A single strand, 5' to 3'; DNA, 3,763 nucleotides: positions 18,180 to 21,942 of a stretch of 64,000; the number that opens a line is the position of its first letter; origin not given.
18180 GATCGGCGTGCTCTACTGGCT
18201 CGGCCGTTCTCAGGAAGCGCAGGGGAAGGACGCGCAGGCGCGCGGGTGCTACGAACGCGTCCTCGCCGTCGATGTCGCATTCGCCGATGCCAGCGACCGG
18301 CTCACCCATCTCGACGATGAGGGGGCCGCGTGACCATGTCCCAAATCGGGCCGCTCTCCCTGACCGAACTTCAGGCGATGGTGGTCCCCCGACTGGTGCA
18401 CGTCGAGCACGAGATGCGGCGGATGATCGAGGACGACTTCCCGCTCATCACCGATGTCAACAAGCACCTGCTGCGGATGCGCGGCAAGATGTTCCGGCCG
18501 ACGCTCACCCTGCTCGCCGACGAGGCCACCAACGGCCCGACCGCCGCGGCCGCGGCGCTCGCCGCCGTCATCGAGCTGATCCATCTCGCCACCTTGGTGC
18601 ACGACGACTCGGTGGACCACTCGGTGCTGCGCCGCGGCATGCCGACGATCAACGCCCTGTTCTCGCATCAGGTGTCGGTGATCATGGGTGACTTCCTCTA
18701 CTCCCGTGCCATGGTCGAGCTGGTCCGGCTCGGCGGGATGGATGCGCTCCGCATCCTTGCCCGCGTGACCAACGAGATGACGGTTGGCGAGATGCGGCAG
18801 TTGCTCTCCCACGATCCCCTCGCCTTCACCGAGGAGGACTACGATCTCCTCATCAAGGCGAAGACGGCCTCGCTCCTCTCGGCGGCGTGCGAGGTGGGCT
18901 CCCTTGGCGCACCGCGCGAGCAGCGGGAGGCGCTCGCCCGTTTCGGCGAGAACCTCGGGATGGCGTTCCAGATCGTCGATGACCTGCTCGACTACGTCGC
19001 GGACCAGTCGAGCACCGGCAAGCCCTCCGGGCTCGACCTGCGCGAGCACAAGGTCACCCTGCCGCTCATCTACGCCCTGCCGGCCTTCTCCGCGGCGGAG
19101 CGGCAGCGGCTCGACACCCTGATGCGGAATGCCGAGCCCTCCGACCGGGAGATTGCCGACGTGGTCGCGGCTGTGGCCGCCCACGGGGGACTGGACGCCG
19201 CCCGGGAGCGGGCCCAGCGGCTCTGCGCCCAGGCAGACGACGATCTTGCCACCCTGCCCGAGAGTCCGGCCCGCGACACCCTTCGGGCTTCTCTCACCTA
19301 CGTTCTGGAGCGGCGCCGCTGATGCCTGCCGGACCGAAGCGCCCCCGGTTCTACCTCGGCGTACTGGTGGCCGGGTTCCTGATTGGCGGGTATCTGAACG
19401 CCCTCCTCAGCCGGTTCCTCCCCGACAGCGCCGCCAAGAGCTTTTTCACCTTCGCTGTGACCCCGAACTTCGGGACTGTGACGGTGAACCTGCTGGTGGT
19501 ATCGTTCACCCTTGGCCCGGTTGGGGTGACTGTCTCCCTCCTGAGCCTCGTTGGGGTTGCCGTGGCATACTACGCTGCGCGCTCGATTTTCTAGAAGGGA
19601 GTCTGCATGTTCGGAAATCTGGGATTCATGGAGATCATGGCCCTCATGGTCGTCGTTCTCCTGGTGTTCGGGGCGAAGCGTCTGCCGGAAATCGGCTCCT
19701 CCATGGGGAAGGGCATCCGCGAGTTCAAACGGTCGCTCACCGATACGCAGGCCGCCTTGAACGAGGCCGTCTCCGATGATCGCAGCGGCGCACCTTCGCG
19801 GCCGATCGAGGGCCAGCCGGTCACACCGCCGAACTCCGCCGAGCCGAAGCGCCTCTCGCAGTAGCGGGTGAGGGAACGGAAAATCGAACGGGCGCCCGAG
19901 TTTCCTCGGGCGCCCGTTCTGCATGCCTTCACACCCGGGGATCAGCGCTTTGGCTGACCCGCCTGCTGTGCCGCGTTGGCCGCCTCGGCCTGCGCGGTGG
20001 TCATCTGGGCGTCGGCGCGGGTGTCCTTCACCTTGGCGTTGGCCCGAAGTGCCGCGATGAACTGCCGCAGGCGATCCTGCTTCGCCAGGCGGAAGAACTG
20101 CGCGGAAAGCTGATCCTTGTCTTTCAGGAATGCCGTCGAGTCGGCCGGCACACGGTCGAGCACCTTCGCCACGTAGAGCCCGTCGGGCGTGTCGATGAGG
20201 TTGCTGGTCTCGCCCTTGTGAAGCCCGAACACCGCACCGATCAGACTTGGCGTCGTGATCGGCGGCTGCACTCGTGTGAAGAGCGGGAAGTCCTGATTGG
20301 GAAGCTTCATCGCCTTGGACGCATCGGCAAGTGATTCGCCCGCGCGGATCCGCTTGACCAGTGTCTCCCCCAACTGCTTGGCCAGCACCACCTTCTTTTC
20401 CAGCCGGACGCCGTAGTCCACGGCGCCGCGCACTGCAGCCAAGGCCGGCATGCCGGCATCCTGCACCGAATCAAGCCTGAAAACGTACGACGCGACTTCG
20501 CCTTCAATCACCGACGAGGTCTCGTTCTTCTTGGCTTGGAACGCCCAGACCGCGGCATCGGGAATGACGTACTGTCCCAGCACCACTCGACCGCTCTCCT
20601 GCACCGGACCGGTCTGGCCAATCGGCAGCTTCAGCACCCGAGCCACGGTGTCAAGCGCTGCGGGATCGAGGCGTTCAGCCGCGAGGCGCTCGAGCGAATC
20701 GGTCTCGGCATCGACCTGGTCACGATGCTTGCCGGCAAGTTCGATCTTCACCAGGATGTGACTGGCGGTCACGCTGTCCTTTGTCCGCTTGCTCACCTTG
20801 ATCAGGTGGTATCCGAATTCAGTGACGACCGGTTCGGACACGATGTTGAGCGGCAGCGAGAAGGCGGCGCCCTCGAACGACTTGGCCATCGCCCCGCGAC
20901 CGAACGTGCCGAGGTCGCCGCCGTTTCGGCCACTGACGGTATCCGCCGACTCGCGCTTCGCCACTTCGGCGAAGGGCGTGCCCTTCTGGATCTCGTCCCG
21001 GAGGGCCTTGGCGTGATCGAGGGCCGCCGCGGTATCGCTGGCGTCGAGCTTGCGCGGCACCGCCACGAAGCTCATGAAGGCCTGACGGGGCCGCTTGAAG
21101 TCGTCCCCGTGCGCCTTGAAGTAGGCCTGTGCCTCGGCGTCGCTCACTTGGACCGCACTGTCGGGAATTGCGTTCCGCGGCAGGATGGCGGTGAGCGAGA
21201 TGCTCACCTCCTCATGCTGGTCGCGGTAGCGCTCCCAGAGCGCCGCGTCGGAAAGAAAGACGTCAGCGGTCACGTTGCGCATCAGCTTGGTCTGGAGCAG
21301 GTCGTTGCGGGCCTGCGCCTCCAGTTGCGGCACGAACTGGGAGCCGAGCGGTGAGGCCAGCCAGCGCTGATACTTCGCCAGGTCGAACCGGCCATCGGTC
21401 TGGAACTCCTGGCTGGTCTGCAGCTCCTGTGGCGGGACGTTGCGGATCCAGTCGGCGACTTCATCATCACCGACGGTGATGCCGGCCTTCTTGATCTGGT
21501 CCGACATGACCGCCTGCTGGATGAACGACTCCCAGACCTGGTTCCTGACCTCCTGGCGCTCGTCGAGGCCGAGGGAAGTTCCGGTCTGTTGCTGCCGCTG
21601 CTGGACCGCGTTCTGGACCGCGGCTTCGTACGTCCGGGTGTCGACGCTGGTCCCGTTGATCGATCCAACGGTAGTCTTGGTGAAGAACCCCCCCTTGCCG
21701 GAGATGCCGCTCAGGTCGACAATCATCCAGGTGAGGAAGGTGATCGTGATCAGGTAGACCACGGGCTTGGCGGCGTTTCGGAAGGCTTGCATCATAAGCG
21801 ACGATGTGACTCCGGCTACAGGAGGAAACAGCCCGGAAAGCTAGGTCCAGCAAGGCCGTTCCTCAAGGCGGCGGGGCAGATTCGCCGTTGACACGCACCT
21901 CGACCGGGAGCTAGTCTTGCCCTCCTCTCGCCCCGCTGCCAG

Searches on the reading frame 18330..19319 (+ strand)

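Call 15: search_protein_families(library=pfam, proteins=[window:18330-19319:+], max_evalue=0.01)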
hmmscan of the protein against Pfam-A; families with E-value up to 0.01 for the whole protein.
window:18330-19319:+ (330 aa): 1 family
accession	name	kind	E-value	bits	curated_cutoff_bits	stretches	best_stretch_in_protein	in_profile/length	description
PF00348.22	polyprenyl_synt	-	3.1e-64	217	27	1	39-280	3-249/251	Polyprenyl synthetase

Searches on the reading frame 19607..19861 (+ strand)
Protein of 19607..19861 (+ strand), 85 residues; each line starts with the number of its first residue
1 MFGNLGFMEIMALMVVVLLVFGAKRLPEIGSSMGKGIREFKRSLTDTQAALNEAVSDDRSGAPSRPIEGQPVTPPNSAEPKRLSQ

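Call 60: search_protein_families(library=pfam, proteins=[window:19607-19861:+], max_evalue=0.01)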
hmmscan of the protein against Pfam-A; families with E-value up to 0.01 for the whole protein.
window:19607-19861:+ (85 aa): 1 family
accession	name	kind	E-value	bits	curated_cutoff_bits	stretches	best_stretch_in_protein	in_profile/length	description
PF02416.21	TatA_B_E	-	1.2e-15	56.9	21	1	5-50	1-46/53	mttA/Hcf106 family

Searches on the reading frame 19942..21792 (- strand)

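Call 60: search_protein_families(library=pfam, proteins=[window:19942-21792:-], max_evalue=0.01)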
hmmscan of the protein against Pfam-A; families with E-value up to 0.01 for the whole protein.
window:19942-21792:- (616 aa): 6 families
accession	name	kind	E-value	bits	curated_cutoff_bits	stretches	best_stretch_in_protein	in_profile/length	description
PF13623.11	SurA_N_2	-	1.3e-30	106.6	28.5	1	1-145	1-145/145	SurA-like N-terminal domain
PF13616.12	Rotamase_3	-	1.5e-26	93.7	22.5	1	252-336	31-115/116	PPIC-type PPIASE domain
PF00639.27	Rotamase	-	3.6e-25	89.2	21.7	1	244-334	5-96/97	PPIC-type PPIASE domain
PF13145.12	Rotamase_2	-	7.6e-25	88.5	27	3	216-340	1-112/121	PPIC-type PPIASE domain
PF13624.11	SurA_N_3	-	6.7e-23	81.7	27.2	1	1-171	2-162/162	SurA-like N-terminal domain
PF09312.16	SurA_N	-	0.00098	19.7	30.8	1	61-142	23-102/118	SurA N-terminal domain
